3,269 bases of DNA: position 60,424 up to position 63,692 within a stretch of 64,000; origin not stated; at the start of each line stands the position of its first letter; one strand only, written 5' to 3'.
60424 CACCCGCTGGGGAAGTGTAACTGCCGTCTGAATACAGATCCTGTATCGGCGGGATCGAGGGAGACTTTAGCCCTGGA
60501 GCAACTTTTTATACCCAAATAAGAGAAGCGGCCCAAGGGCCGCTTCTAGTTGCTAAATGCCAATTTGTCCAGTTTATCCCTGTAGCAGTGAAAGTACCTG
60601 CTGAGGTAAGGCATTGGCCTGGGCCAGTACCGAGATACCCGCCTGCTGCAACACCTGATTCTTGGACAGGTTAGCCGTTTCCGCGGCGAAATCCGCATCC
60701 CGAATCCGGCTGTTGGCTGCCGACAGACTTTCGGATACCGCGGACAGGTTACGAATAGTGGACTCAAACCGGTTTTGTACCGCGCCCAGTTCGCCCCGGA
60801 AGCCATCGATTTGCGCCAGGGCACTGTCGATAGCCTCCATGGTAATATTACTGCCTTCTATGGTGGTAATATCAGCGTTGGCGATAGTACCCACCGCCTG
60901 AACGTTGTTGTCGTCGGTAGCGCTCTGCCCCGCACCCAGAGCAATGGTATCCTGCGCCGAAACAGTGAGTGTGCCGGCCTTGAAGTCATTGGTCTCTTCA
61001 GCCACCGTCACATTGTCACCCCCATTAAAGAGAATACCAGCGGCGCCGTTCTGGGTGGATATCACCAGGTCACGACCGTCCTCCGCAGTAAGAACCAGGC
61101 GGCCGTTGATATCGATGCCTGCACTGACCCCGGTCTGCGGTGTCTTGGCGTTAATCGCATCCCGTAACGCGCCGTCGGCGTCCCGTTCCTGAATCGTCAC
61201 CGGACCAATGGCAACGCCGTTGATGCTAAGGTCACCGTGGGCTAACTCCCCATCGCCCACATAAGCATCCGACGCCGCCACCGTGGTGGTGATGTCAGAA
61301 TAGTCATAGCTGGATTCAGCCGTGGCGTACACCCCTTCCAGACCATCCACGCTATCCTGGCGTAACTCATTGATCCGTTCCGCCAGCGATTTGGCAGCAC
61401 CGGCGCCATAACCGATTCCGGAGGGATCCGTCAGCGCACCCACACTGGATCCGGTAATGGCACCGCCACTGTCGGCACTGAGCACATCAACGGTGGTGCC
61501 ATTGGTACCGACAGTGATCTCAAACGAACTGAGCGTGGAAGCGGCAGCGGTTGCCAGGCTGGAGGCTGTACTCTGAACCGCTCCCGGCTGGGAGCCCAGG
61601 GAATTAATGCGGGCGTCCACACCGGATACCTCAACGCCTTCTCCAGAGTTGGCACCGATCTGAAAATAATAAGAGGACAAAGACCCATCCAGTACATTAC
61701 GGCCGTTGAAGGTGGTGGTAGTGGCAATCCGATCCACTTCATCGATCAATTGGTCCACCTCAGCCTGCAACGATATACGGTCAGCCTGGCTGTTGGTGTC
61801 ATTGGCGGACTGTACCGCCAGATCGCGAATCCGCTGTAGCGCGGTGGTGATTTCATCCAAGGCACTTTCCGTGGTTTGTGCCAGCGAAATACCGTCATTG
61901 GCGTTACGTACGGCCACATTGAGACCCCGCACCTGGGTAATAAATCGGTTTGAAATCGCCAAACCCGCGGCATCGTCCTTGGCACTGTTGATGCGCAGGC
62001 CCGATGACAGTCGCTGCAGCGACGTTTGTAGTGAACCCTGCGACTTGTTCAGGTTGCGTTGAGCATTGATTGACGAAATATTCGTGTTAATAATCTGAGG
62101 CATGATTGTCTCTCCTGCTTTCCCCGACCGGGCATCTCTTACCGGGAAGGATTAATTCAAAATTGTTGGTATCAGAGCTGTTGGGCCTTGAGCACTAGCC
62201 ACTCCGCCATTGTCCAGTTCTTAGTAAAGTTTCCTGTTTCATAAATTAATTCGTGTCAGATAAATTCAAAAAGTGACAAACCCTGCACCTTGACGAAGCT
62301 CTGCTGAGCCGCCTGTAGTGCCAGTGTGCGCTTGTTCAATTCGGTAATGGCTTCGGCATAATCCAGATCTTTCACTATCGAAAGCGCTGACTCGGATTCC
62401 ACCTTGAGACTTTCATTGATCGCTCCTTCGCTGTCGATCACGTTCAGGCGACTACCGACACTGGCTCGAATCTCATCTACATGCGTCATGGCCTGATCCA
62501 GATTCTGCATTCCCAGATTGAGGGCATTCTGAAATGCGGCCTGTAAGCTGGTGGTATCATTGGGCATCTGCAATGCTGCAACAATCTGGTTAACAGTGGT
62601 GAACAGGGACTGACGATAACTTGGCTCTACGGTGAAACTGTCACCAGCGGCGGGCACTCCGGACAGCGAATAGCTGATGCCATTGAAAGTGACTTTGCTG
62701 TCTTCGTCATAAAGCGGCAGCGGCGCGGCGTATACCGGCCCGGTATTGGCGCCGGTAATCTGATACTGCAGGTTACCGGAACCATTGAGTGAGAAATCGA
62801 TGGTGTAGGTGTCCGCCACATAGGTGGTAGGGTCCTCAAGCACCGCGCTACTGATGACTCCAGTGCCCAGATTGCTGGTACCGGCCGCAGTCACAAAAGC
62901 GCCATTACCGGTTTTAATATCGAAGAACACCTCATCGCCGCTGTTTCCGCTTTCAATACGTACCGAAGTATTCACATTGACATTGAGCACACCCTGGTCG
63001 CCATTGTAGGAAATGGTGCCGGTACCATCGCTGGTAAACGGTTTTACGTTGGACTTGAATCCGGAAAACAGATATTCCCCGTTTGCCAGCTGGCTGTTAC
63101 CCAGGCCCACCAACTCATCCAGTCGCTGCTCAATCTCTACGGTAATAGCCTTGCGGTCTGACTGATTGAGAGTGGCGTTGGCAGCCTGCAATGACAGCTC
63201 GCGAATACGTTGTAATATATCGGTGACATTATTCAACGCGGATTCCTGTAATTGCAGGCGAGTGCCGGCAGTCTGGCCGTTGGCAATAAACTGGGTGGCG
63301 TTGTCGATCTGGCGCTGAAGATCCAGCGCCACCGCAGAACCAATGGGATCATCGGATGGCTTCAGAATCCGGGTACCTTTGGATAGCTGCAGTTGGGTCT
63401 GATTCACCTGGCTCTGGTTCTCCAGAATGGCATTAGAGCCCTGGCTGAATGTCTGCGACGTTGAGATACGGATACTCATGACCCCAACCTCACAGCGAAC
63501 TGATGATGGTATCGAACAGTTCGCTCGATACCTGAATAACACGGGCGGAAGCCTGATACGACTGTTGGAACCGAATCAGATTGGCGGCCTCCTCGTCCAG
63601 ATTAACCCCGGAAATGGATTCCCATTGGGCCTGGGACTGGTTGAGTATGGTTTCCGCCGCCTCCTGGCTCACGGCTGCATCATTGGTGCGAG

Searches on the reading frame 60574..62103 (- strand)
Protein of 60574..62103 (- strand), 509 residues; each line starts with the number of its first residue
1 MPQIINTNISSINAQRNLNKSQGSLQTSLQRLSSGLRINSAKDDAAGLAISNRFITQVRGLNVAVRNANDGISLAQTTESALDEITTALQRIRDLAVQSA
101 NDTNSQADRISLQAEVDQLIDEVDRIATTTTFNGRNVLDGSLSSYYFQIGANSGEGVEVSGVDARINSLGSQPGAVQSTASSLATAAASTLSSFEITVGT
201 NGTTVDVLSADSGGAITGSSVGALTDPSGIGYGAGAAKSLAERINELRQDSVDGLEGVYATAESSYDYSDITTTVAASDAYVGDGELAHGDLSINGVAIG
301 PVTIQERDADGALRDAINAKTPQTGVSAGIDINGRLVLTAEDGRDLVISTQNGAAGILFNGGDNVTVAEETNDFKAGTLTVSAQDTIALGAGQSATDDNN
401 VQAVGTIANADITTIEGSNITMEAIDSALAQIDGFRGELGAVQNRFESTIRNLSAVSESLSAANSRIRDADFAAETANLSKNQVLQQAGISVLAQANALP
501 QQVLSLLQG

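Call 5: search_protein_families(library=pfam, proteins=[window:60574-62103:-])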
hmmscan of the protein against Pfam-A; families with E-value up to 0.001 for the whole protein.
window:60574-62103:- (509 aa): 3 families
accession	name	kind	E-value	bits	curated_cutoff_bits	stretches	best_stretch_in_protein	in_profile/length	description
PF00669.25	Flagellin_N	-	1.9e-48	164.5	26.6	1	5-141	1-137/139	Bacterial flagellin N-terminal helical region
PF00700.27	Flagellin_C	-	9.6e-30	103.2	23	1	422-507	1-86/86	Bacterial flagellin C-terminal helical region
PF07196.18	Flagellin_IN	-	9.3e-10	39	22.7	1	291-341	1-54/55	Flagellin hook IN motif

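Call 26: search_protein_families(library=ncbifam, proteins=[window:60574-62103:-], max_evalue=0.01)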
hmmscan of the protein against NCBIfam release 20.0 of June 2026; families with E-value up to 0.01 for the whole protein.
window:60574-62103:- (509 aa): 29 families (the best 25 are shown)
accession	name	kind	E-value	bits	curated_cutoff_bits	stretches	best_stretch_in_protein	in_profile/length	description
NF009448.0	PRK12806.1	equivalog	4.3e-131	438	531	1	1-508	1-474/475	flagellin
NF006467.0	PRK08869.1-2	subfamily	4.1e-113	378.5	443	2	1-204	1-208/400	flagellin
NF005294.0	PRK06819.1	subfamily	5.7e-99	332.1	387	1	1-508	1-376/376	FliC/FljB family flagellin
NF005953.0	PRK08026.1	subfamily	5.7e-97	326.5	619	2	1-388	1-363/548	FliC/FljB family flagellin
NF009444.0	PRK12802.1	equivalog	7.1e-96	321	332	2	5-214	5-215/282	flagellin domain-containing protein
NF006466.0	PRK08869.1-1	subfamily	2e-90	304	426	2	5-168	5-168/377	flagellin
NF006468.0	PRK08869.1-3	subfamily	1.5e-89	300.7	436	2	5-167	5-169/378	polar flagellin E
NF006469.0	PRK08869.1-4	equivalog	1.4e-87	294.5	627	2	4-169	4-169/377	flagellin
NF006470.0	PRK08869.1-5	equivalog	1.4e-84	284.6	423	2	5-225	4-226/388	flagellin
NF010115.0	PRK13588.1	subfamily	6.5e-79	266.2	503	2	4-386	4-355/514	flagellin B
NF006264.0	PRK08411.1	subfamily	5.7e-72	243.3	729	2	4-358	4-319/572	flagellin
NF009234.0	PRK12584.1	equivalog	2.6e-70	238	752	3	4-212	4-208/510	flagellin A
NF038071.1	lat_flg_LafA_2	exception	1.6e-68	231.1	365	2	4-198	4-205/284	lateral flagellin LafA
NF010116.0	PRK13589.1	subfamily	8e-67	226.2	983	2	4-393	4-356/576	flagellin A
NF009446.0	PRK12804.1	subfamily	3.8e-66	223.6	352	2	5-194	3-200/301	flagellin Hag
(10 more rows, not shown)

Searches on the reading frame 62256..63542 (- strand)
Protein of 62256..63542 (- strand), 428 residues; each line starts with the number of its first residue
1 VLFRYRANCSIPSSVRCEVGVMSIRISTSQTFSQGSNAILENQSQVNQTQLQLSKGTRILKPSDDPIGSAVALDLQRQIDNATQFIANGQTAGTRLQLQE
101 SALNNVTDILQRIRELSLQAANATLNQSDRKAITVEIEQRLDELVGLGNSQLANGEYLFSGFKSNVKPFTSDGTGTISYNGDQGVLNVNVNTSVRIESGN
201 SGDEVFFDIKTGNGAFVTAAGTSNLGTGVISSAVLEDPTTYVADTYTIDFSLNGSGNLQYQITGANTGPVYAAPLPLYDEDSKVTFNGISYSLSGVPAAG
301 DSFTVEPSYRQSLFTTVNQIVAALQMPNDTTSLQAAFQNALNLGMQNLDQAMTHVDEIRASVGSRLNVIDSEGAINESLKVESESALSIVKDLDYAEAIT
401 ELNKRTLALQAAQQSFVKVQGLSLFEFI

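Call 5: search_protein_families(library=pfam, proteins=[window:62256-63542:-])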
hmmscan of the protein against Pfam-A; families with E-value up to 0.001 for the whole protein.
window:62256-63542:- (428 aa): 2 families
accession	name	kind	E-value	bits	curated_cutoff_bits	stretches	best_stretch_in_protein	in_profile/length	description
PF00669.25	Flagellin_N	-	1.7e-25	90.2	26.6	1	26-162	1-137/139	Bacterial flagellin N-terminal helical region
PF00700.27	Flagellin_C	-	1.2e-06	29.2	23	1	345-424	1-82/86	Bacterial flagellin C-terminal helical region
